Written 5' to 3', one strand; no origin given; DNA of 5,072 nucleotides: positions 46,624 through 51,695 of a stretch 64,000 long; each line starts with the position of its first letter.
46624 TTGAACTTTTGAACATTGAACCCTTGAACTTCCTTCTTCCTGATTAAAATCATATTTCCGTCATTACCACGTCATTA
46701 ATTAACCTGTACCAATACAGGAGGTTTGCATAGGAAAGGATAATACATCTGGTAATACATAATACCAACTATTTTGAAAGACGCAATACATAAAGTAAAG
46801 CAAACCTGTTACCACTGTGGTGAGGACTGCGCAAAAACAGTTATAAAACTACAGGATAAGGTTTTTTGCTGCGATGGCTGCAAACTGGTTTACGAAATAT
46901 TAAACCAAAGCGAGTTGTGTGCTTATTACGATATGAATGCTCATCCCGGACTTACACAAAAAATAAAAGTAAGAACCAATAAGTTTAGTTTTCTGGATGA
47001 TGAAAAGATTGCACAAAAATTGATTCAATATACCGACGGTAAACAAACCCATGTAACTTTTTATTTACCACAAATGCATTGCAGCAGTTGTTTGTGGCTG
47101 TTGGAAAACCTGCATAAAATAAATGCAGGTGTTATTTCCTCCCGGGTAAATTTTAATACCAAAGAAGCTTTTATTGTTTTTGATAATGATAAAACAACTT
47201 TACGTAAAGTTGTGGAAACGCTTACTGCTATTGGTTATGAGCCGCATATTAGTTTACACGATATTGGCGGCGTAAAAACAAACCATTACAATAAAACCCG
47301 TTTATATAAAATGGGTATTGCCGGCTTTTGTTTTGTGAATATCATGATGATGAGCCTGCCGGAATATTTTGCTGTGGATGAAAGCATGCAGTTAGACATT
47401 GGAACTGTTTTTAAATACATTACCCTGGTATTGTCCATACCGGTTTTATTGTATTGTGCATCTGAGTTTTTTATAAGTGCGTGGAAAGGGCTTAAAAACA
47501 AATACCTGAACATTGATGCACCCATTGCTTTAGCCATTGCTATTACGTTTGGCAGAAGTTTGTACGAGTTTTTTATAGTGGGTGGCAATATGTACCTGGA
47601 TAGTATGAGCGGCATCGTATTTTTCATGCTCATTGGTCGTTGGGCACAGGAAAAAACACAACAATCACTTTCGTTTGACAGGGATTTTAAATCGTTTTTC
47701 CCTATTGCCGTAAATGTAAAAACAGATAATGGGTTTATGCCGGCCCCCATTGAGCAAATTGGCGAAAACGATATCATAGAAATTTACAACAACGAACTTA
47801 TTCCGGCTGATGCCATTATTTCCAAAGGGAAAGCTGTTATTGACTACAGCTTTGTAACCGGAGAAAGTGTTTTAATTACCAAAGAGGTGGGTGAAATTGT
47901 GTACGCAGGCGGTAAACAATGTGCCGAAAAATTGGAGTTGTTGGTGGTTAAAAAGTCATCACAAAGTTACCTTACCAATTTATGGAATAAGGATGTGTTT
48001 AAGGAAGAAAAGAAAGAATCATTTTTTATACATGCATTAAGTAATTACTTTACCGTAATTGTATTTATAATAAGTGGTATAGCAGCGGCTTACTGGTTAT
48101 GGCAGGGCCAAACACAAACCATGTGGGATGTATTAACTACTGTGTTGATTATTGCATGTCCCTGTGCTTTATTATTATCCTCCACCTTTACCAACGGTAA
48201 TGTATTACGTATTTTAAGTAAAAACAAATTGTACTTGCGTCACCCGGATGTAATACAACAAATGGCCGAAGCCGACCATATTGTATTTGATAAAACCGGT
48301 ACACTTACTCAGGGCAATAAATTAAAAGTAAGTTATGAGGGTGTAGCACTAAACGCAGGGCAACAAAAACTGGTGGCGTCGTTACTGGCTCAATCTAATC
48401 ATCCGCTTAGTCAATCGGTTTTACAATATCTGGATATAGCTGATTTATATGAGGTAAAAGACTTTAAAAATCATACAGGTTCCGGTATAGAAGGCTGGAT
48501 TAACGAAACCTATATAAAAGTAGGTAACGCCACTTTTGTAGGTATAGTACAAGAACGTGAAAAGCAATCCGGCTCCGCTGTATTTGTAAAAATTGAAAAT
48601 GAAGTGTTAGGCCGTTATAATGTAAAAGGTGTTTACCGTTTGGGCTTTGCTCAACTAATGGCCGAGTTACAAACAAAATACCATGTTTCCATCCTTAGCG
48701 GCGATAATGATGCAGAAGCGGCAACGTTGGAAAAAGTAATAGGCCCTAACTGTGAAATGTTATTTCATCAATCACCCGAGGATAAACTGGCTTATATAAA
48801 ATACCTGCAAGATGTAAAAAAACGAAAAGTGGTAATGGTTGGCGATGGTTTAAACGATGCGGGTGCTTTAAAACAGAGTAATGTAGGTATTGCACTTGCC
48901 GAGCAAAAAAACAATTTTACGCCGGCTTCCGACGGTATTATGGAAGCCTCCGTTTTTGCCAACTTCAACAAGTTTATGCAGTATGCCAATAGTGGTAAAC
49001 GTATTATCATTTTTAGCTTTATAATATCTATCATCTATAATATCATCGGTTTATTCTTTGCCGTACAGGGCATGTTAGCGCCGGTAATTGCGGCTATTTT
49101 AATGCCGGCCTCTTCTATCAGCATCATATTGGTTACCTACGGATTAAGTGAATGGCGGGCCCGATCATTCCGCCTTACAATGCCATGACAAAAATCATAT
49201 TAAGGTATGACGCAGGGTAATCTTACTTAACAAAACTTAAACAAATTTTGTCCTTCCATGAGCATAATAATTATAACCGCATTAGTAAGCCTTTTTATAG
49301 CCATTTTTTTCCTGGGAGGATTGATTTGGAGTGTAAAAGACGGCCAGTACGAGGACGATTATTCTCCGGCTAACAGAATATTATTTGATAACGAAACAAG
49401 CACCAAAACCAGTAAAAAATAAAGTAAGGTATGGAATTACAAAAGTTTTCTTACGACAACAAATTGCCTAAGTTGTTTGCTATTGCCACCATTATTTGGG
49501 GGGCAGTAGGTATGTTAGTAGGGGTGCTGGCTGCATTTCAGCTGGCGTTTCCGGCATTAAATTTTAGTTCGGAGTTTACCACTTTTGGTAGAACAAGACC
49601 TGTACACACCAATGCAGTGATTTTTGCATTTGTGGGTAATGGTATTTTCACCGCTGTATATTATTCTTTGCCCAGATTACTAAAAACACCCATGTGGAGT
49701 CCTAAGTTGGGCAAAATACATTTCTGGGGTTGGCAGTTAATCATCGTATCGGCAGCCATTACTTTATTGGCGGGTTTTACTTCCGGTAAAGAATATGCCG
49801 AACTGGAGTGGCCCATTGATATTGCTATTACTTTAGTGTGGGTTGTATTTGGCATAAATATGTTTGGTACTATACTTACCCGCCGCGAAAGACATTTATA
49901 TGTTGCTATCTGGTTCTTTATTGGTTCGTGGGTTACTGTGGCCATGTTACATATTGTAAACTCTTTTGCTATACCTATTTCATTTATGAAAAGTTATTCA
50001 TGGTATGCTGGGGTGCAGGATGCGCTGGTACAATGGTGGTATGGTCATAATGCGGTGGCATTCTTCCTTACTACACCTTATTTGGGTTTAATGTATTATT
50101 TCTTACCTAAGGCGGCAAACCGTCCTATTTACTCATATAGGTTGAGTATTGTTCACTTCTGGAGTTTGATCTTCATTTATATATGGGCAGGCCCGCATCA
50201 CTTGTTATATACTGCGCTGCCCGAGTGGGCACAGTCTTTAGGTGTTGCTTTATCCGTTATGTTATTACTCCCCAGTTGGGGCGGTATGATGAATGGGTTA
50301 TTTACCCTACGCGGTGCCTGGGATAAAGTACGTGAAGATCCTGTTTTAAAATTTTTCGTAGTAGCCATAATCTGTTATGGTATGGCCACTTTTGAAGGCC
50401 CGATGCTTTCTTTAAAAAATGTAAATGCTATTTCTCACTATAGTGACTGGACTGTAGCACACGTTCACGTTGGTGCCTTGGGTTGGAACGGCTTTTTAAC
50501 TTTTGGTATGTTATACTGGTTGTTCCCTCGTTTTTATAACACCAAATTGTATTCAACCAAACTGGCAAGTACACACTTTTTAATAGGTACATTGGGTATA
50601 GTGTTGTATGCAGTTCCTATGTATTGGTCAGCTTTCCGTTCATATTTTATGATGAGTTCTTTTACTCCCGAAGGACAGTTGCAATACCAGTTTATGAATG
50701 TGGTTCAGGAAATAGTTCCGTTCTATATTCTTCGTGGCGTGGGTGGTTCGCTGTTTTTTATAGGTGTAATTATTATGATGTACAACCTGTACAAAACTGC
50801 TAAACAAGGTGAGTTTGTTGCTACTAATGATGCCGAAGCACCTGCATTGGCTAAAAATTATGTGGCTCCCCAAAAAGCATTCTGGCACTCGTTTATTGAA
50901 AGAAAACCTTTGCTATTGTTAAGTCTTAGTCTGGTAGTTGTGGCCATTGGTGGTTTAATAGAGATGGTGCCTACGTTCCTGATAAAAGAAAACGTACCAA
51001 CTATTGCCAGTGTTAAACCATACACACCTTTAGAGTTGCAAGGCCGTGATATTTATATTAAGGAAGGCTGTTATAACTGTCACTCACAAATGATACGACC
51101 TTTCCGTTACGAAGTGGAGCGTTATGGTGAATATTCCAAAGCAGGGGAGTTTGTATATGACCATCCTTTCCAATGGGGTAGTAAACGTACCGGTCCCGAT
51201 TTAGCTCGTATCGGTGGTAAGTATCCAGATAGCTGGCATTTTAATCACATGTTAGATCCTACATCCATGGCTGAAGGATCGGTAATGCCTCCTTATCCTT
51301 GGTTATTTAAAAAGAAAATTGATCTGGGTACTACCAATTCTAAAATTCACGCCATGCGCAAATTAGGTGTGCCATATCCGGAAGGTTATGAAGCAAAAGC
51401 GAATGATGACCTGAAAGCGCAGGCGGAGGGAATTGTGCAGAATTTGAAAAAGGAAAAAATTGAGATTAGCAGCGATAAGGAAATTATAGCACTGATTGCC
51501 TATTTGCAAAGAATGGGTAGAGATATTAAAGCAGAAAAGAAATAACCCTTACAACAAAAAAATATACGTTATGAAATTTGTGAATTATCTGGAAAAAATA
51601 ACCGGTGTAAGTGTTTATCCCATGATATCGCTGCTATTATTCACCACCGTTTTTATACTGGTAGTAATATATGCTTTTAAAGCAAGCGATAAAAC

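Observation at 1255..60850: Modular dispersed-repeat superfamily with a covarying palindromic core (10 full cores plus 3 variants in 64 kb)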

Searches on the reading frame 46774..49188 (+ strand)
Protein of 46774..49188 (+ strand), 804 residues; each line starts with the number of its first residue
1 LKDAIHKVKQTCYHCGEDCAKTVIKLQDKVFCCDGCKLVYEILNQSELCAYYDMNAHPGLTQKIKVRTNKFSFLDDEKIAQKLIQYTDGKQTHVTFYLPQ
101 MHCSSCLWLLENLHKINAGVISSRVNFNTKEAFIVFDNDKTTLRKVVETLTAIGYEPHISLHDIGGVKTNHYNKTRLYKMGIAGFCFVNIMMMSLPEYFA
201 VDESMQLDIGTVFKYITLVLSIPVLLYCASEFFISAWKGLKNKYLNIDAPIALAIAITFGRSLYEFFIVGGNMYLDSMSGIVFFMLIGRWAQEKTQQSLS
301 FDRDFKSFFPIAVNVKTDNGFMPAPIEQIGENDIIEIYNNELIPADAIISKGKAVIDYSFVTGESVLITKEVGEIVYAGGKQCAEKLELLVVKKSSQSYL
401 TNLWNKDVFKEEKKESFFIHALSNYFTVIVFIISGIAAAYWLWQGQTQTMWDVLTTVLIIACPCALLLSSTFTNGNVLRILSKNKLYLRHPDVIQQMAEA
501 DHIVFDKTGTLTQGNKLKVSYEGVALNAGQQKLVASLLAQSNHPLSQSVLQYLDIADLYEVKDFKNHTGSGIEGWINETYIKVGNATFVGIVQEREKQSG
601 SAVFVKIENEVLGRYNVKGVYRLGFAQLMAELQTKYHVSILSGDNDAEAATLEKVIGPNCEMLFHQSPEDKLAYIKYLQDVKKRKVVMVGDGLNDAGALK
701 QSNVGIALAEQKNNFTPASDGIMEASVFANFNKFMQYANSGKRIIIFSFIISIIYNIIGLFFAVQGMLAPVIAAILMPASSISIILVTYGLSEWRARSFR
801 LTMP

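Call 17: search_protein_families(library=pfam, proteins=[window:46774-49188:+])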
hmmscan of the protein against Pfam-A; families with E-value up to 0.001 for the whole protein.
window:46774-49188:+ (804 aa): 4 families
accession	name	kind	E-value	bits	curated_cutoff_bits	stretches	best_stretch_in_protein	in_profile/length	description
PF00122.25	E1-E2_ATPase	-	5.3e-30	104.7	28.1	1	310-483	4-180/181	E1-E2 ATPase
PF00702.32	Hydrolase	-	5e-20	73.1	26.4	1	501-702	2-190/191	haloacid dehalogenase-like hydrolase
PF12156.14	ATPase-cat_bd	-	1.6e-12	48.4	27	1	11-86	1-84/86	Putative metal-binding domain of cation transport ATPase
PF00403.32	HMA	-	2.3e-07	31.5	24.8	1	95-156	1-62/62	Heavy-metal-associated domain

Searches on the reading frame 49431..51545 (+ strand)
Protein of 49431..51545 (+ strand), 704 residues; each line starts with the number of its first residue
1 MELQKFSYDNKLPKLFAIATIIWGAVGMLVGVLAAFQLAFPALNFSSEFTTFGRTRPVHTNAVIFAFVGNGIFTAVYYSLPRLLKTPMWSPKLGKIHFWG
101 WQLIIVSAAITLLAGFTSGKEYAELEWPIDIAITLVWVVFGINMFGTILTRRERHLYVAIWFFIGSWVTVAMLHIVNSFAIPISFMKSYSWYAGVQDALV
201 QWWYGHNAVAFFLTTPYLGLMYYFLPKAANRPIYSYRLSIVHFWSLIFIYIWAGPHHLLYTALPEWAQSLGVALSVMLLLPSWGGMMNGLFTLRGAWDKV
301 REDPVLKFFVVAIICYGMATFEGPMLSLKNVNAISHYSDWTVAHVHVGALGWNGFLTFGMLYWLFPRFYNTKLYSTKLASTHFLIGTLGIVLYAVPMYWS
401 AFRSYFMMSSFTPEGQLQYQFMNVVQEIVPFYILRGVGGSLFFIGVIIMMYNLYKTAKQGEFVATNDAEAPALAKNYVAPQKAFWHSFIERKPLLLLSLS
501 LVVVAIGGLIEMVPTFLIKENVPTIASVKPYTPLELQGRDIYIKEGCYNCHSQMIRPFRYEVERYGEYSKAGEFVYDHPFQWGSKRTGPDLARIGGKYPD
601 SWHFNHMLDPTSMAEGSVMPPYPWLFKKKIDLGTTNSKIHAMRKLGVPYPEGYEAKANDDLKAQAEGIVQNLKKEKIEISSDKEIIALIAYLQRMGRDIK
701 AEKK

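Call 17: search_protein_families(library=pfam, proteins=[window:49431-51545:+])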
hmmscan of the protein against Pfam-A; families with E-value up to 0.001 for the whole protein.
window:49431-51545:+ (704 aa): 2 families
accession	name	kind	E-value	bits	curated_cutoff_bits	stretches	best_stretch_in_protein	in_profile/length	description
PF00115.25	COX1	-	1.7e-115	386.8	34.8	1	14-440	4-435/436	Cytochrome C and Quinol oxidase polypeptide I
PF02433.20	FixO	-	6.3e-101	336.9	29.6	1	486-699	1-219/219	Cytochrome C oxidase, mono-heme subunit/FixO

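Call 18: find_related_loci(query=window:49431-51545:+, collection=genome_contigs, flank=10000)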
Query window:49431-51545:+ (704 aa) in genome_contigs; peptide patterns used: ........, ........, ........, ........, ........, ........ (x = any residue, [..] = any of these).
600 stretches matched a pattern (row limit reached: there are more); 599 encode a relative of the query (tblastn E <= 1e-3); the best 80 are kept; 80 distinct loci.
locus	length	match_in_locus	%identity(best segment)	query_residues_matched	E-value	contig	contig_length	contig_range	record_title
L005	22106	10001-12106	83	1-702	0e+0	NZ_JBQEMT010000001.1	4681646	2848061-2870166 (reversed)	Niabella sp. 22666 scaffold1, whole genome shotgun sequence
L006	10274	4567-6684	80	1-704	0e+0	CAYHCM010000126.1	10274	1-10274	MAG TPA_asm: uncultured Chitinophaga sp. isolate ERP119702_co1_292 genome assembly, contig: NODE_8661_length_10274_cov_4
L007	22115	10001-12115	79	1-703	0e+0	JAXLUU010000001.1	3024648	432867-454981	MAG: Saprospiraceae bacterium isolate STL-BAC38 C1.268.fa-1, whole genome shotgun sequence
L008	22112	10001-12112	75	1-704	0e+0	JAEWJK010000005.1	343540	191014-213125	MAG: Bacteroidetes bacterium isolate OH_PBrB_149 k127_766664, whole genome shotgun sequence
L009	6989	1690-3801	72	1-704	0e+0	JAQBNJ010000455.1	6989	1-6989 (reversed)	MAG: Sediminibacterium sp. isolate RYN_290 scaffold_1114428, whole genome shotgun sequence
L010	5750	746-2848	72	1-700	0e+0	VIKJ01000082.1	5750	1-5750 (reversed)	MAG: Chitinophagaceae bacterium isolate X1_MetaBAT.39 scaffold_3591, whole genome shotgun sequence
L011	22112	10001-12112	71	1-704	0e+0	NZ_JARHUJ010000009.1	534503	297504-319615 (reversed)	Paraflavitalea sp. CAU 1676 contig9, whole genome shotgun sequence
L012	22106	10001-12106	72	1-702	0e+0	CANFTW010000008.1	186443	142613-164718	MAG: Bacteroidetes bacterium isolate Jr-16oct17-282 genome assembly, contig: Jr-16oct17-C118, whole genome shotgun seque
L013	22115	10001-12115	72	1-704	0e+0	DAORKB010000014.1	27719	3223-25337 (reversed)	MAG TPA_asm: Bacteroidia bacterium isolate AMR_MDS_5536 NODE_403_length_27719_cov_6.231203, whole genome shotgun sequenc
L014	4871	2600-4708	71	1-703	0e+0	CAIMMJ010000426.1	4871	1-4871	MAG: uncultured Bacteroidetes bacterium isolate ErkenSummer_bin-3434 genome assembly, contig: bin-3434:426/440, whole ge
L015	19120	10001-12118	71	1-704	0e+0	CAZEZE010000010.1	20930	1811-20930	MAG TPA_asm: uncultured Chitinophaga sp. isolate SRP173033_co3_147 genome assembly, contig: NODE_2965_length_20930_cov_6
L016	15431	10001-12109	74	1-702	0e+0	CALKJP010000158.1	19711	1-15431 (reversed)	MAG: uncultured Bacteroidia bacterium isolate N1_Bin_MAXBIN__135_sub_1 genome assembly, contig: c_000000552761, whole ge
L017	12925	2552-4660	71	3-703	0e+0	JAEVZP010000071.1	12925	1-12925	MAG: Bacteroidetes bacterium isolate OH_PBB_176 k127_1104463, whole genome shotgun sequence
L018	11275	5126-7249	70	2-699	0e+0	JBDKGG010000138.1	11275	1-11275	MAG: Bacteroidota bacterium isolate farmington_2019_sw_WHONDRS-S19S_0053_B_bin.57 scaffold_573637, whole genome shotgun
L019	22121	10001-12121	69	1-704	0e+0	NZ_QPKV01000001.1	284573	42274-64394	Pedobacter chinensis strain JDX94 Scaffold1_1, whole genome shotgun sequence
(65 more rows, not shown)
